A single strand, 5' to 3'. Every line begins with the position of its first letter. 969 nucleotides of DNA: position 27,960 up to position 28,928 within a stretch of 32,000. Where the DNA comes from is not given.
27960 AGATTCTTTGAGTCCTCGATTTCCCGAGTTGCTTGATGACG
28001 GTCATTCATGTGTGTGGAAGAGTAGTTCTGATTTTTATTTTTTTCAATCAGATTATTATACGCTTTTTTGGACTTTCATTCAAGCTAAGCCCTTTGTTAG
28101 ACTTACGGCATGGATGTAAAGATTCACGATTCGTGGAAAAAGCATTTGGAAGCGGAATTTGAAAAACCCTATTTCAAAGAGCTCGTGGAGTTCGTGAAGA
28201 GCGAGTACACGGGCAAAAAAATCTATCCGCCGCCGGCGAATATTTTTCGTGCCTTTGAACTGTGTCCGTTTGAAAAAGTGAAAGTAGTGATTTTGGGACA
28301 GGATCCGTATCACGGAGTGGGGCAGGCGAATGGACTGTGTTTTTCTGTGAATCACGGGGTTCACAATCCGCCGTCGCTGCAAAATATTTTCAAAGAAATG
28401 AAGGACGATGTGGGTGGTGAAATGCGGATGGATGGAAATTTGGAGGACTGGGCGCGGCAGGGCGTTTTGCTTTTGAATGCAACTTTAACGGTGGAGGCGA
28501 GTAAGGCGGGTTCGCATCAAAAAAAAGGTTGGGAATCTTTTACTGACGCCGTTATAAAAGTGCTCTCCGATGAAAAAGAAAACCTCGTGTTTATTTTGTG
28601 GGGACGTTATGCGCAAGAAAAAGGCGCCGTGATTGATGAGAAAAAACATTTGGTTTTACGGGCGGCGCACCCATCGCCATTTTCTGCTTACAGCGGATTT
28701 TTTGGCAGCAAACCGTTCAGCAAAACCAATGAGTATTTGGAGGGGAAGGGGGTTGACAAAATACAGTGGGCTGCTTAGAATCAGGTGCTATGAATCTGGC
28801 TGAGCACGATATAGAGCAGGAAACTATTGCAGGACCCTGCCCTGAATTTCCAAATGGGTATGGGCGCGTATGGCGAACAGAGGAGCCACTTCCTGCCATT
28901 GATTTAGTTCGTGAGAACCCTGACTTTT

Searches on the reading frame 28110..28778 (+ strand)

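Call 10: search_protein_families(library=pfam, proteins=[window:28110-28778:+], max_evalue=0.001)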
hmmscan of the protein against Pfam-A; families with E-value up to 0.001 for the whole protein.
window:28110-28778:+ (222 aa): 1 family
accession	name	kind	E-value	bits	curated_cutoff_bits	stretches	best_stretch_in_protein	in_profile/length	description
PF03167.25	UDG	-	4.1e-17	63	24.3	1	52-210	4-140/141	Uracil DNA glycosylase superfamily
